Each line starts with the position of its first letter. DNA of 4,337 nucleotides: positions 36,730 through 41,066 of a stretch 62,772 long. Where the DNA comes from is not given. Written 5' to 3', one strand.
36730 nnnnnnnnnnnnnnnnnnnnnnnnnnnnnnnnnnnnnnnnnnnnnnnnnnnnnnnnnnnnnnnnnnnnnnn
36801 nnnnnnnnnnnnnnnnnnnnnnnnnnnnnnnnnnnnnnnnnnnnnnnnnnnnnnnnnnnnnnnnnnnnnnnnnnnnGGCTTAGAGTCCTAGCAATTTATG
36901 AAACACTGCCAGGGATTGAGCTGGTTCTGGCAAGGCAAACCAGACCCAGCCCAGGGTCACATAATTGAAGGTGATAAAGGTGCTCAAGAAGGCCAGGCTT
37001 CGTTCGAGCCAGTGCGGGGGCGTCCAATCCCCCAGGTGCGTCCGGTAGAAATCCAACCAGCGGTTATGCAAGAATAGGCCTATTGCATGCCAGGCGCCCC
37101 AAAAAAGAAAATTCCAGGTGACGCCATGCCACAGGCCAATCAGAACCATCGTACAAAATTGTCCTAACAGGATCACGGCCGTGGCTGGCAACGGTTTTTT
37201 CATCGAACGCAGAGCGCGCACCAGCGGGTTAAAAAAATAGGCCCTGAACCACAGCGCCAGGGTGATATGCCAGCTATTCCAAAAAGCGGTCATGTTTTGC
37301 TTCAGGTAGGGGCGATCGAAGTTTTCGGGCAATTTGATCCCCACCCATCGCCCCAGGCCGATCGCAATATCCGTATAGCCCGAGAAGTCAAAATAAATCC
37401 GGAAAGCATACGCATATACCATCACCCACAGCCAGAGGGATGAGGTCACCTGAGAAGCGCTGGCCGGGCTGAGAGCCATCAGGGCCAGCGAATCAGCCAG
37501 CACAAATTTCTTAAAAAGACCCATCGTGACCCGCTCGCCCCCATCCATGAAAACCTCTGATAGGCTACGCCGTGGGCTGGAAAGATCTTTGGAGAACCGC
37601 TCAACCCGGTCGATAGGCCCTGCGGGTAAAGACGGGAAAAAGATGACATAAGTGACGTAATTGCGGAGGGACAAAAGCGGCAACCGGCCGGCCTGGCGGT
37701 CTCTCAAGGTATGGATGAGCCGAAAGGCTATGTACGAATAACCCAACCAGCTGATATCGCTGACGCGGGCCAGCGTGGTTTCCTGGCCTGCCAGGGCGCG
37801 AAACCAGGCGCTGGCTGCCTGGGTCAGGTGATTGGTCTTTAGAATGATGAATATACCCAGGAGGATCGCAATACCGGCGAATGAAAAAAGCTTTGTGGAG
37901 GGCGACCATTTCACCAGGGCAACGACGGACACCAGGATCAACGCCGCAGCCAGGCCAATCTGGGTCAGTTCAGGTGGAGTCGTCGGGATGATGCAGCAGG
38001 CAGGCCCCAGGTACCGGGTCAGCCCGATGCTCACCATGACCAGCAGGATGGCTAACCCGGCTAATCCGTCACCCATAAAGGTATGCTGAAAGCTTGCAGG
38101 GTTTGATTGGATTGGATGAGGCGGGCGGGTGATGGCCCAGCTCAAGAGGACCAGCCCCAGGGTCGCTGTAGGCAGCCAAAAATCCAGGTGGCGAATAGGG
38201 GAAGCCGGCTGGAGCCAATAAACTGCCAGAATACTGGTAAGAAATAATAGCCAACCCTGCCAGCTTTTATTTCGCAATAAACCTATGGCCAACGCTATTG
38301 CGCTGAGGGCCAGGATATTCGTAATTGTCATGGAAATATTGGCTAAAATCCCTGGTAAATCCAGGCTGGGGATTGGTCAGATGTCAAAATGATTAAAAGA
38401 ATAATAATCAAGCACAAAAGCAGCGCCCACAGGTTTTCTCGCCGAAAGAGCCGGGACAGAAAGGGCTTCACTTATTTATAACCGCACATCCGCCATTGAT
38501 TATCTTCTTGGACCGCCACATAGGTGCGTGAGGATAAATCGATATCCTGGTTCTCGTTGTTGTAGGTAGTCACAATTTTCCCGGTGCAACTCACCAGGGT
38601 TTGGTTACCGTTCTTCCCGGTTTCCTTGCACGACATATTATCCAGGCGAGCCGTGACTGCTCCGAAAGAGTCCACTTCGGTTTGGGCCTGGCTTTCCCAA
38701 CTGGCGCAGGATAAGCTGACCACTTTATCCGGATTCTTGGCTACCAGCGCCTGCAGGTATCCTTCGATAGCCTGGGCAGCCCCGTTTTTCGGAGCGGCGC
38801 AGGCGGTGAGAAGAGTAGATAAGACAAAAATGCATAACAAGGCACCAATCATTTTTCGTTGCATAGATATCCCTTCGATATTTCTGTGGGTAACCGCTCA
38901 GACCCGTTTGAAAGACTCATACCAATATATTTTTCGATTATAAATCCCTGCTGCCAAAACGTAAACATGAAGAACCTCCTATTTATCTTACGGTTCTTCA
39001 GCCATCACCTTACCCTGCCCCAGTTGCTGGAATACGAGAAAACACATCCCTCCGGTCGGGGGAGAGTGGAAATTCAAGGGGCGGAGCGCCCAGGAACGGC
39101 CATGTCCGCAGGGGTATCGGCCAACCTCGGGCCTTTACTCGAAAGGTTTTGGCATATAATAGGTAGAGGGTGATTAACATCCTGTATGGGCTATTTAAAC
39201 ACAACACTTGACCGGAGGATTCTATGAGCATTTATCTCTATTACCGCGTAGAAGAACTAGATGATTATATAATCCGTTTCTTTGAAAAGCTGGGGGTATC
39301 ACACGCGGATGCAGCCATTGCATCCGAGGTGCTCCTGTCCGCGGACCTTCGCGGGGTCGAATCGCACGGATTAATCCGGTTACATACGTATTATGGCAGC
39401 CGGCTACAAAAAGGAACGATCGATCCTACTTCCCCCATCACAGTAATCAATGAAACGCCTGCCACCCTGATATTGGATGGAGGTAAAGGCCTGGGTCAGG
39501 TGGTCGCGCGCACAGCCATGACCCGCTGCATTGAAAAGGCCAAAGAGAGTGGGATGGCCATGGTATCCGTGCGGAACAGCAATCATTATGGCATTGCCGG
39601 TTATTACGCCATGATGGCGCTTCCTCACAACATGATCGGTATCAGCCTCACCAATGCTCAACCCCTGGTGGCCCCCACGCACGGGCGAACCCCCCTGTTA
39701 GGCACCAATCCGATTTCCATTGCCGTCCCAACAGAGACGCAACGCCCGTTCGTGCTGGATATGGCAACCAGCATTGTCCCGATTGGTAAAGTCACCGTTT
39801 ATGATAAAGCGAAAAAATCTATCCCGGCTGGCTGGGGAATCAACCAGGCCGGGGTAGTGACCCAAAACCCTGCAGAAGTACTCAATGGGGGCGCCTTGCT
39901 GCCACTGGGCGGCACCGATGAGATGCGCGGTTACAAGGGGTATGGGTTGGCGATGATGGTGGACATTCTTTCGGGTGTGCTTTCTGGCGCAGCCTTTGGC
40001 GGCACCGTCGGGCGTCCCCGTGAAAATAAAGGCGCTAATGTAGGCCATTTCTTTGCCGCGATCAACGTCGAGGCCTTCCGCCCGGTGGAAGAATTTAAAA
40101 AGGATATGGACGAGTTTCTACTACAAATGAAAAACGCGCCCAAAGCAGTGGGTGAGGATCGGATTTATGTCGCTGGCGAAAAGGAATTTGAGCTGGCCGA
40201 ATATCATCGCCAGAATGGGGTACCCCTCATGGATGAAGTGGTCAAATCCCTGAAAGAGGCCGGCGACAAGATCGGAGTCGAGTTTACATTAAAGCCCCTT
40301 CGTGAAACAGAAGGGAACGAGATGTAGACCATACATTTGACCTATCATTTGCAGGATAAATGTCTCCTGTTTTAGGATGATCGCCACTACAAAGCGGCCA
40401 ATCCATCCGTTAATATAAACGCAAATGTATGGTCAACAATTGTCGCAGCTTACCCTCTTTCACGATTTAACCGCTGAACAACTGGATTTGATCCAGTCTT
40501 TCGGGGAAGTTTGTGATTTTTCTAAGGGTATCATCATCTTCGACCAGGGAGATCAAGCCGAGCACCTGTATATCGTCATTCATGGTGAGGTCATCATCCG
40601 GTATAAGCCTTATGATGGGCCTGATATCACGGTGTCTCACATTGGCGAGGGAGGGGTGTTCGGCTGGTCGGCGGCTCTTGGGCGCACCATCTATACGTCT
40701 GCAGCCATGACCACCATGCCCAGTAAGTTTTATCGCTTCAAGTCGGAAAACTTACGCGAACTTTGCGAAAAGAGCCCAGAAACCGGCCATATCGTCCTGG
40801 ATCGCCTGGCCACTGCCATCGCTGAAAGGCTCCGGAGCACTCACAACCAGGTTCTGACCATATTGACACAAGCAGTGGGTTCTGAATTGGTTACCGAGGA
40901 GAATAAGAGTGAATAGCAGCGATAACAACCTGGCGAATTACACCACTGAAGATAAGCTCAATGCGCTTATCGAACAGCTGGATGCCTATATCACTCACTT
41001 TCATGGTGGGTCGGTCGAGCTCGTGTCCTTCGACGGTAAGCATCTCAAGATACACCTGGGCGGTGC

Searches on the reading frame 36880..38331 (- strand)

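Call 54: search_protein_families(library=pfam, proteins=[window:36880-38331:-], max_evalue=0.00001)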
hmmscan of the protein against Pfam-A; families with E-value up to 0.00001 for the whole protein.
window:36880-38331:- (483 aa): 1 family
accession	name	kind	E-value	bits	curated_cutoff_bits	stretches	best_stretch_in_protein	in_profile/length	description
PF03062.24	MBOAT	-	4.7e-16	59.4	27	1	205-440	64-313/337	MBOAT, membrane-bound O-acyltransferase family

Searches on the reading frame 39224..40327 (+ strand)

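Call 54: search_protein_families(library=pfam, proteins=[window:39224-40327:+], max_evalue=0.00001)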
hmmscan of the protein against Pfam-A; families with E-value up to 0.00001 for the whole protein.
window:39224-40327:+ (367 aa): 1 family
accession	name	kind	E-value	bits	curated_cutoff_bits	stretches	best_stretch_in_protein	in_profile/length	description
PF02615.19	Ldh_2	-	1e-125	419.7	38.8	1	9-344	3-333/333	Malate/L-lactate dehydrogenase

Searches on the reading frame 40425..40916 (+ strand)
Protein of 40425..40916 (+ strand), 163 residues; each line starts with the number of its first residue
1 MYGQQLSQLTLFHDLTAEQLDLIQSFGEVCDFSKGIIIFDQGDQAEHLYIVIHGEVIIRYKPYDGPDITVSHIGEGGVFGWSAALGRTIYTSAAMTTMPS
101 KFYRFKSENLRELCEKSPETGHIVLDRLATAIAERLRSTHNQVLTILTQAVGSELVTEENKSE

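Call 54: search_protein_families(library=pfam, proteins=[window:40425-40916:+], max_evalue=0.00001)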
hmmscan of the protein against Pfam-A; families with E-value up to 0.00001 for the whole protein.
window:40425-40916:+ (163 aa): 1 family
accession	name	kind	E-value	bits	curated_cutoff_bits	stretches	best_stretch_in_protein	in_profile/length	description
PF00027.35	cNMP_binding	-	1.8e-15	57.1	27.5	1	32-116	4-88/89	Cyclic nucleotide-binding domain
